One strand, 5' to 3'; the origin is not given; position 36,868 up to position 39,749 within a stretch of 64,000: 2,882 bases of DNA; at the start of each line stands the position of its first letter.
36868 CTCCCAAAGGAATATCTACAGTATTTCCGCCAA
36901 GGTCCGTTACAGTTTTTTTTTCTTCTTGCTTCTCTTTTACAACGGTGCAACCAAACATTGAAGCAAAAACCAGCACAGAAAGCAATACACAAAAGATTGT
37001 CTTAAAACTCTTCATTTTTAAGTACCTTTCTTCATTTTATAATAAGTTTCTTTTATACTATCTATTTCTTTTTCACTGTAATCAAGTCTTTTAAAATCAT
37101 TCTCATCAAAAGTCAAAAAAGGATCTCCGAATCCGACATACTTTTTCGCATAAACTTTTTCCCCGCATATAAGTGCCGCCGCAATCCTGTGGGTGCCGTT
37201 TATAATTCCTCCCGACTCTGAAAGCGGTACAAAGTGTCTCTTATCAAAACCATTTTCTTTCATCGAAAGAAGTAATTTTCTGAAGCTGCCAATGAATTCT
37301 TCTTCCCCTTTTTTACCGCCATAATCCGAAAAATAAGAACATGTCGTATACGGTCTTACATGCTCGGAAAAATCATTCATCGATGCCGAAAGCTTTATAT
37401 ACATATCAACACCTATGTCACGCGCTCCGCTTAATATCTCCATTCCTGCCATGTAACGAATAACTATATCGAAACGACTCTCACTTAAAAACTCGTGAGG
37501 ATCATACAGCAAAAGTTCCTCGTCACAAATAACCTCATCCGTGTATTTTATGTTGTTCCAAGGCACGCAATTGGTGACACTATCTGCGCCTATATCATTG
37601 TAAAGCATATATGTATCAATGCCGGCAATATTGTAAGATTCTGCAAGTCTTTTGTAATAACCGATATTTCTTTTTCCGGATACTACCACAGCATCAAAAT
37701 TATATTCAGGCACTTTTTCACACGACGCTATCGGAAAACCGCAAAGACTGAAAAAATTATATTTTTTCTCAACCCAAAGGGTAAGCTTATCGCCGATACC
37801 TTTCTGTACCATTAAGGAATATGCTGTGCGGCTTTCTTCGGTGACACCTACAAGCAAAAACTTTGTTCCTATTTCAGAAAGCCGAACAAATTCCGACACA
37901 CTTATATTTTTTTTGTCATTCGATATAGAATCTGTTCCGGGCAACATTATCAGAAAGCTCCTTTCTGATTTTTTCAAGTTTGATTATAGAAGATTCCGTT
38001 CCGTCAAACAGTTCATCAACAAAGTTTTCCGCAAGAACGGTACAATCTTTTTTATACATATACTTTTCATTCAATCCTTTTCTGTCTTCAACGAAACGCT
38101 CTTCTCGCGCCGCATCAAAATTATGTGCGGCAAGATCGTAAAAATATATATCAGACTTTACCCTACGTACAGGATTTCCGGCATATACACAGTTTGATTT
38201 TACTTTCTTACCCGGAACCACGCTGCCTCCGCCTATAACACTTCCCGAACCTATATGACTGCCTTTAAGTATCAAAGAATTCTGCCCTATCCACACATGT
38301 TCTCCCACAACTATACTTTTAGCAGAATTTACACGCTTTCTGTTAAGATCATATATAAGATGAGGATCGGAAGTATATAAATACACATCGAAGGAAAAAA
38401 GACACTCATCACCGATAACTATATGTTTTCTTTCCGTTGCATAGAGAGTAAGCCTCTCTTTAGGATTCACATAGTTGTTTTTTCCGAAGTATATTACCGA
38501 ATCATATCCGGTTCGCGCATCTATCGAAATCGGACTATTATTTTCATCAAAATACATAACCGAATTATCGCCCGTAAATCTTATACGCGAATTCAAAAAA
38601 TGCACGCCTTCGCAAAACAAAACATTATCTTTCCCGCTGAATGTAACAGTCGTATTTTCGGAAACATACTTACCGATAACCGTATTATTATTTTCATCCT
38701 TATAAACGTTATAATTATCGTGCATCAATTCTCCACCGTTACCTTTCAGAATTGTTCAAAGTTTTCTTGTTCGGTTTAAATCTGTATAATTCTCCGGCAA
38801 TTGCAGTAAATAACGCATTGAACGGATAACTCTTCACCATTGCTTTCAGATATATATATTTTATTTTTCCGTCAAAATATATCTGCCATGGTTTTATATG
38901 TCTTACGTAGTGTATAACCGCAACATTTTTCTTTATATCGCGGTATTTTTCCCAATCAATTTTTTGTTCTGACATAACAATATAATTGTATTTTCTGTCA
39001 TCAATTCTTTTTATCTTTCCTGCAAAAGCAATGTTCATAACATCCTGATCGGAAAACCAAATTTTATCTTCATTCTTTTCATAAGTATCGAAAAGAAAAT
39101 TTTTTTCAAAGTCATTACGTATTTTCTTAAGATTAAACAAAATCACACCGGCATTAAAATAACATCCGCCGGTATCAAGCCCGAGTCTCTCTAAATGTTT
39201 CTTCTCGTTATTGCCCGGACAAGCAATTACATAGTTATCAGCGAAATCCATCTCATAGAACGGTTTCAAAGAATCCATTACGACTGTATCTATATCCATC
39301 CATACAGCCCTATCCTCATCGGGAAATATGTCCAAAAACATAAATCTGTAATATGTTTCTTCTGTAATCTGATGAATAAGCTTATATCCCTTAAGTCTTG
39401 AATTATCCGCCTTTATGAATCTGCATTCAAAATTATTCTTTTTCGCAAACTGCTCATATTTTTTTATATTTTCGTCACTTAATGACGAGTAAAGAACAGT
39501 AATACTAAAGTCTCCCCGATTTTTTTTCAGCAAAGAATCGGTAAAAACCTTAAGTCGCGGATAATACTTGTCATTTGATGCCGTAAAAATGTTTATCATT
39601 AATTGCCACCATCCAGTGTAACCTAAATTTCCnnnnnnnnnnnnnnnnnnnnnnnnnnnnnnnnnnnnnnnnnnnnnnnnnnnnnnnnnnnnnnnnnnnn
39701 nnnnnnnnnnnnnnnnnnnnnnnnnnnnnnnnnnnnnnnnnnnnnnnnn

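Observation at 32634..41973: Tightly packed glycan-modification operon downstream of the collagen-like gene that embeds a FecBCD-type ABC importer, a metallophosphoesterase and an orphan ClpP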

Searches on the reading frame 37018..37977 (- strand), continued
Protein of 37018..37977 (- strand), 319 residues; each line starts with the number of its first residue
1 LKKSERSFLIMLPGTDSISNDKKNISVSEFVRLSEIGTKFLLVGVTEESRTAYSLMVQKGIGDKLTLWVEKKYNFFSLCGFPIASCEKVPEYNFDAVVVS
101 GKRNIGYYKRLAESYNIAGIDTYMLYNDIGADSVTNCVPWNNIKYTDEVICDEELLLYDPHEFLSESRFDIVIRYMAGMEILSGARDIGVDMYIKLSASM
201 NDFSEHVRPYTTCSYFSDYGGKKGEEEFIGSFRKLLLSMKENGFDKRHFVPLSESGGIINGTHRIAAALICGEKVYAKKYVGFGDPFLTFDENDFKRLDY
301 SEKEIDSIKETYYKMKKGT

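Call 61: find_encoding_contigs(protein=P0054, flank=8000, max_places=3)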
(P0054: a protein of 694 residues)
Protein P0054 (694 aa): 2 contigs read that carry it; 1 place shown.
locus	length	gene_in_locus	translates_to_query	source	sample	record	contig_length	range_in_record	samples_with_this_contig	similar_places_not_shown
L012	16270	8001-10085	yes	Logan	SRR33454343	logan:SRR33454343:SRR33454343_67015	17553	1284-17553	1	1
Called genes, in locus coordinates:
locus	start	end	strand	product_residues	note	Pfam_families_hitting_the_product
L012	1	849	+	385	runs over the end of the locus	PF01266:DAO (weak), PF01494:FAD_binding_3 (faint), PF13450:NAD_binding_8, PF01593:Amino_oxidase (weak), PF03275:GLF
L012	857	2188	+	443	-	PF03721:UDPG_MGDP_dh_N, PF00984:UDPG_MGDP_dh, PF03720:UDPG_MGDP_dh_C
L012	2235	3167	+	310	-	PF01073:3Beta_HSD, PF01370:Epimerase, PF02719:Polysacc_synt_2 (faint), PF04321:RmlD_sub_bind, PF16363:GDP_Man_Dehyd, PF07993:NAD_binding_4 (weak)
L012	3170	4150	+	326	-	PF01073:3Beta_HSD, PF01370:Epimerase, PF02719:Polysacc_synt_2, PF04321:RmlD_sub_bind, PF07993:NAD_binding_4 (faint), PF16363:GDP_Man_Dehyd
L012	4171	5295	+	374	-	PF14393:DUF4422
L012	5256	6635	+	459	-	PF14393:DUF4422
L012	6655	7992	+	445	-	PF00535:Glycos_transf_2, PF10111:Glyco_tranf_2_2, PF22674:C2185-like_N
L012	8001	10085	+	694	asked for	PF22674:C2185-like_N (weak), PF01501:Glyco_transf_8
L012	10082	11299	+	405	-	PF01501:Glyco_transf_8, PF18404:Glyco_transf_24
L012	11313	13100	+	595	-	PF04055:Radical_SAM, PF22674:C2185-like_N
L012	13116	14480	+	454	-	PF00535:Glycos_transf_2, PF10111:Glyco_tranf_2_2, PF13641:Glyco_tranf_2_3, PF22674:C2185-like_N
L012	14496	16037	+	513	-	PF22674:C2185-like_N, PF00884:Sulfatase (faint)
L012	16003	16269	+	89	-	?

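Call 65: search_dna_similar(query=window:37018-37947:-, collection=plasmids, mode=protein, max_evalue=0.00001, max_rows=15)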
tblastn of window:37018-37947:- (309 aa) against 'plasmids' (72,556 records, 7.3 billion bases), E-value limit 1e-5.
No match.

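Call 69: search_protein_families(library=padloc, proteins=[window:37018-37947:-], max_evalue=0.001)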
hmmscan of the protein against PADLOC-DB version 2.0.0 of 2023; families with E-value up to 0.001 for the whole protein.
window:37018-37947:- (309 aa): 0 families

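Call 70: search_protein_families(library=phrogs, proteins=[window:37018-37947:-], max_evalue=0.001)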
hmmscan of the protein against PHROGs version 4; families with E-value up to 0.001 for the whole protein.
window:37018-37947:- (309 aa): 0 families

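Call 100: find_encoding_contigs(protein=P0051, flank=8000, max_places=3)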
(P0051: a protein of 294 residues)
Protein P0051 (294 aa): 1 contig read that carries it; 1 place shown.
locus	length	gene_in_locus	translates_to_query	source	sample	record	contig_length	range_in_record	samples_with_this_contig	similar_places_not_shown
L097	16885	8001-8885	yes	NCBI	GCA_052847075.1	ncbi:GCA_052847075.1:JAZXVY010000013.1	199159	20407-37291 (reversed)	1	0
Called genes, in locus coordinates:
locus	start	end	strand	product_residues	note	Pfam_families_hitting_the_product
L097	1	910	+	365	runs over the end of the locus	PF01593:Amino_oxidase (weak), PF13450:NAD_binding_8, PF03275:GLF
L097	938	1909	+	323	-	PF01073:3Beta_HSD, PF01370:Epimerase, PF02719:Polysacc_synt_2, PF04321:RmlD_sub_bind, PF13460:NAD_binding_10 (faint), PF16363:GDP_Man_Dehyd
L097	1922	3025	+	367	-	PF14393:DUF4422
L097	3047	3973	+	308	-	PF01073:3Beta_HSD (weak), PF01370:Epimerase, PF02719:Polysacc_synt_2 (faint), PF04321:RmlD_sub_bind (weak), PF07993:NAD_binding_4 (faint), PF16363:GDP_Man_Dehyd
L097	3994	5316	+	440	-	PF02737:3HCDH_N (weak), PF03721:UDPG_MGDP_dh_N, PF03807:F420_oxidored (faint), PF00984:UDPG_MGDP_dh, PF03720:UDPG_MGDP_dh_C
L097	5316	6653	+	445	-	PF00535:Glycos_transf_2, PF10111:Glyco_tranf_2_2, PF13641:Glyco_tranf_2_3 (weak), PF22674:C2185-like_N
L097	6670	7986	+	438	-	PF14393:DUF4422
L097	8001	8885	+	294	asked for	PF22674:C2185-like_N (weak)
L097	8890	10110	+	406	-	PF01501:Glyco_transf_8, PF22674:C2185-like_N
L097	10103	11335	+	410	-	PF01501:Glyco_transf_8, PF22674:C2185-like_N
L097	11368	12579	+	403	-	PF01501:Glyco_transf_8, PF22674:C2185-like_N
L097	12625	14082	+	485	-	PF05050:Methyltransf_21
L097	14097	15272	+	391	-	-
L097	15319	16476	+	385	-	PF22674:C2185-like_N (faint), PF13489:Methyltransf_23, PF08242:Methyltransf_12 (weak)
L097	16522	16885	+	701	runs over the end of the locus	PF01467:CTP_transf_like (faint), PF05636:HIGH_NTase1 (faint), PF08218:Citrate_ly_lig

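Call 101: find_encoding_contigs(protein=P0049, flank=8000, max_places=3)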
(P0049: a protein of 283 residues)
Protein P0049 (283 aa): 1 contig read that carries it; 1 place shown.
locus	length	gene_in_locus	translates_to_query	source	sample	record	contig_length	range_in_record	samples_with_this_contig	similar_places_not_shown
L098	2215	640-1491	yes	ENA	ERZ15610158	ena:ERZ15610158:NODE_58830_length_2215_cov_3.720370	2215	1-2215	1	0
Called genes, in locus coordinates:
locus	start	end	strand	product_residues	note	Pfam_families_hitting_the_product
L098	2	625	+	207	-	?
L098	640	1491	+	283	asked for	-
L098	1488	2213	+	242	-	?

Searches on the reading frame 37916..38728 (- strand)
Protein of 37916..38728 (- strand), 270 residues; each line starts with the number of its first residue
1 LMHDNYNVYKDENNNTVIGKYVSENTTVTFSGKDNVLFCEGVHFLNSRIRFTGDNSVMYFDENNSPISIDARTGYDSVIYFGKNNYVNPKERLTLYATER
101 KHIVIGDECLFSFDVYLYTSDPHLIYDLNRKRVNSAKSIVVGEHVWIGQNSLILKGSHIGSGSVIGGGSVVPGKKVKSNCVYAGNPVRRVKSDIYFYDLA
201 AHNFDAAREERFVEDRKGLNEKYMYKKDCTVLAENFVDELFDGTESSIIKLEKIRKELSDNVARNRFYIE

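Call 4: search_protein_families(library=pfam, proteins=[window:37916-38728:-], max_evalue=0.01)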
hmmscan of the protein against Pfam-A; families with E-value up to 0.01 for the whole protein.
window:37916-38728:- (270 aa): 3 families
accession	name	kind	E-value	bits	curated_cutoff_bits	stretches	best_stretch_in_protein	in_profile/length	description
PF00132.30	Hexapep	-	2.8e-10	39.9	27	1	139-173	2-36/36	Bacterial transferase hexapeptide (six repeats)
PF14602.12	Hexapep_2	-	0.00016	21.8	27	1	139-171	2-32/34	Hexapeptide repeat of succinyl-transferase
PF25084.1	LbH_EIF2B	-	0.0038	17.6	54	0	130-176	7-51/105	EIF2B subunit epsilon LbH domain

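Call 7: search_protein_families(library=ncbifam, proteins=[window:37916-38728:-], max_evalue=0.01)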
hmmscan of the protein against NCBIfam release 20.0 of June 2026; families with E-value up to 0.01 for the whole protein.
window:37916-38728:- (270 aa): 28 families (the best 25 are shown)
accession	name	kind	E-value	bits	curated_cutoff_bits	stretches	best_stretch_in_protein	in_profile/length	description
NF007499.0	PRK10092.1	equivalog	5.6e-15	55.6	314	1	66-191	61-181/183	maltose O-acetyltransferase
NF007076.0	PRK09527.1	equivalog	4e-13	49.2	347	1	72-191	69-183/203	galactoside O-acetyltransferase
NF007240.0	PRK09677.1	equivalog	1e-12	47.9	243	1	73-191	60-182/192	putative lipopolysaccharide biosynthesis O-acetyl transferase WbbJ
NF007797.0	PRK10502.1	subfamily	4.2e-12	46.1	192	1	101-192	91-178/183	WcaF family extracellular polysaccharide biosynthesis acetyltransferase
TIGR03308.1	phn_thr-fam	hypoth_equivalog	1.6e-10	41.2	201.65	1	133-192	103-161/204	phosphonate metabolim protein, transferase hexapeptide repeat family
TIGR03570.1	NeuD_NnaD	subfamily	6.6e-10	38.9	160.8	1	137-188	152-202/202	NeuD/PglB/VioB family sugar acetyltransferase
NF000311.1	Vat_ABCDEFH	equivalog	7.1e-10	38.8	300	1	137-192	109-163/201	Vat family streptogramin A O-acetyltransferase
NF058585.1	HptprglPActTf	PfamEq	2.9e-09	36.7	300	1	138-192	106-159/172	heptaprenylglyceryl phosphate O-acetyltransferase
TIGR03532.1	DapD_Ac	equivalog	3.3e-09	36.7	231.75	1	134-192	156-213/231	2,3,4,5-tetrahydropyridine-2,6-dicarboxylate N-acetyltransferase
NF000490.1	chloram_CatB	equivalog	3.8e-09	36.2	350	1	113-192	87-163/210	type B chloramphenicol O-acetyltransferase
NF000020.1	stregram_VatE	exception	2e-08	34.1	450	1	138-190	115-166/214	streptogramin A O-acetyltransferase Vat(E)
NF033468.1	stregram_VatI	exception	2.6e-08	33.9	415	1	137-192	111-165/208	streptogramin A O-acetyltransferase Vat(I)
NF038307.1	EPS_acetyl_HpsU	equivalog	4.1e-08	33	305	1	70-189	63-174/178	hormogonium polysaccharide biosynthesis acetyltransferase HpsU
NF000504.1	stregram_VatH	exception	2.6e-07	30.8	475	1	138-192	117-170/216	streptogramin A O-acetyltransferase Vat(H)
TIGR04008.1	WcaF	equivalog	3.1e-07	30.4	326.3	1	94-191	85-176/180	colanic acid biosynthesis acetyltransferase WcaF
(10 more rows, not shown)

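Call 69: search_protein_families(library=padloc, proteins=[window:37916-38728:-], max_evalue=0.001)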
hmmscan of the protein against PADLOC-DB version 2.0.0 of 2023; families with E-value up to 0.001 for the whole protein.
window:37916-38728:- (270 aa): 0 families

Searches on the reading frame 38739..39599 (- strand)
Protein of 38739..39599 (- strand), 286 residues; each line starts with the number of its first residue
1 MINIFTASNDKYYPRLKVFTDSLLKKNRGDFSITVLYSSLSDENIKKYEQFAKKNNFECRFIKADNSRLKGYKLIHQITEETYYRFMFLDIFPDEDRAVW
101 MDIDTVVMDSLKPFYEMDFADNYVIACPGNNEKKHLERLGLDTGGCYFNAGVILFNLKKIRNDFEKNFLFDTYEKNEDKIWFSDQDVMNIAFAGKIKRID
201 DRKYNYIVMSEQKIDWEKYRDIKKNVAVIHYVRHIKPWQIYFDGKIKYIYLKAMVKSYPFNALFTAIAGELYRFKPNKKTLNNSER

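Call 4: search_protein_families(library=pfam, proteins=[window:38739-39599:-], max_evalue=0.01)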
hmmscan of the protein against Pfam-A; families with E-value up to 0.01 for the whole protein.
window:38739-39599:- (286 aa): 2 families
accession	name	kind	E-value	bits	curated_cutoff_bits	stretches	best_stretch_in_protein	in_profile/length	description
PF01501.26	Glyco_transf_8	-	1.4e-38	133.4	24.3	1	3-239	1-250/253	Glycosyl transferase family 8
PF18404.7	Glyco_transf_24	-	1.8e-06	28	25.7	1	2-137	1-138/268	Glucosyltransferase 24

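Call 7: search_protein_families(library=ncbifam, proteins=[window:38739-39599:-], max_evalue=0.01)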
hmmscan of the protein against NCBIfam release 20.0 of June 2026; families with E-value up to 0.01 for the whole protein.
window:38739-39599:- (286 aa): 1 family
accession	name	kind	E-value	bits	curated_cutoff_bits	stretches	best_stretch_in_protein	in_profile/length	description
NF011718.0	PRK15171.1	equivalog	6e-23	81.5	461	1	22-275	48-310/337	lipopolysaccharide 3-alpha-galactosyltransferase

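Call 25: search_solved_structures(query=window:38739-39599:-, max_evalue=0.001)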
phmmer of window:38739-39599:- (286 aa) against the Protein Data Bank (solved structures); distinct sequences matched with E-value up to 0.001: 5.
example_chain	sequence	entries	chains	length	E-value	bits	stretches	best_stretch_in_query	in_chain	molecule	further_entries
3tzt_A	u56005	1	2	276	5.4e-23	85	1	9-252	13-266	Glycosyl transferase family 8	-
1ss9_A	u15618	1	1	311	7.2e-21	78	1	7-239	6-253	alpha-1,4-galactosyl transferase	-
1g9r_A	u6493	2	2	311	6.5e-20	74.9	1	7-239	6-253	GLYCOSYL TRANSFERASE | GALACTOSYL TRANSFERASE LGTC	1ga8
5gvv_A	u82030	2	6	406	4.5e-14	55.7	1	45-252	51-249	Glycosyl transferase family 8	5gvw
6u4b_A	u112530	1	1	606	9.6e-08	35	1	105-239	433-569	WbbM protein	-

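Call 69: search_protein_families(library=padloc, proteins=[window:38739-39599:-], max_evalue=0.001)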
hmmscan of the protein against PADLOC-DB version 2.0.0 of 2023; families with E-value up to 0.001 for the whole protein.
window:38739-39599:- (286 aa): 0 families

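Call 75: find_homologous_proteins(query=window:38739-39599:-, max_evalue=1e-20)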
Query window:38739-39599:- (286 aa): 29 proteins with E <= 1e-20 among 469 candidates.
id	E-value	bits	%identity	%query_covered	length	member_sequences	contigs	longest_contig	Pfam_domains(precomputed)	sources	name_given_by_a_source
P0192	2.5e-190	649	100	100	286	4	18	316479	PF01501.27,PF18404.8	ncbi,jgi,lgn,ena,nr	ncbi:MAG: glycosyltransferase family 8 protein [Ruminococcaceae bacterium]|nr:glycosyltransferase fa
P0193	3.3e-169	580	88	100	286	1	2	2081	PF01501.27,PF18404.8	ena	-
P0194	3.2e-160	550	83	100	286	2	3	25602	PF01501.27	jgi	-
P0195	4.8e-111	389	61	100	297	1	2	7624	PF01501.27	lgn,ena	-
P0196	2.3e-110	387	61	100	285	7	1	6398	PF01501.27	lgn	-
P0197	5.2e-110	385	60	100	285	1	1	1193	PF01501.27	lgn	-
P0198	6.0e-110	385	61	99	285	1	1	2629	PF01501.27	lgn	-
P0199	9.6e-108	378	58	99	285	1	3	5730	PF01501.27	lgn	-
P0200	8.7e-105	368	58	100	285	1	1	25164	PF01501.27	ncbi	-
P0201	2.8e-104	367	58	99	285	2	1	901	PF01501.27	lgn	-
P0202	2.8e-104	367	58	100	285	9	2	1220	PF01501.27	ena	-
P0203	1.6e-103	364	58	99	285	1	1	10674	PF01501.27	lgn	-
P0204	2.0e-103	364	59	100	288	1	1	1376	PF01501.27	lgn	-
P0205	4.9e-103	363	57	99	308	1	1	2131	PF01501.27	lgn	-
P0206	1.0e-102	361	57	99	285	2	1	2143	PF01501.27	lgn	-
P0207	1.6e-101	358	56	100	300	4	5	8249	PF01501.27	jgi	jgi:lipopolysaccharide biosynthesis glycosyltransferase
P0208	3.6e-100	353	57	99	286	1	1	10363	PF01501.27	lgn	-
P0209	4.3e-100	353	56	99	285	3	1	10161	PF01501.27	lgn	-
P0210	3.7e-97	343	54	99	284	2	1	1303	PF01501.27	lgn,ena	-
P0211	6.8e-96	339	52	100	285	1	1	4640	PF01501.27,PF18404.8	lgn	-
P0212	6.1e-91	323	55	99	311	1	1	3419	PF01501.27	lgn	-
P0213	8.8e-86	306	48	100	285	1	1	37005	PF01501.27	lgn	-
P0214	1.2e-81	292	46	100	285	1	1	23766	PF01501.27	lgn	-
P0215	7.4e-81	290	81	55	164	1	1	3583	PF01501.27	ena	-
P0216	1.1e-80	289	46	100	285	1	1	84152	PF01501.27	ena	-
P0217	1.3e-79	286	46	100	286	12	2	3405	PF01501.27,PF18404.8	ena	-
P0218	3.4e-78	281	44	99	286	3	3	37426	PF01501.27,PF18404.8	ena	-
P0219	2.7e-28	117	36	90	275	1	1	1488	PF01501.27,PF18404.8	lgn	-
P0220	1.8e-25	108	37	83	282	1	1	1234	PF01501.27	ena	-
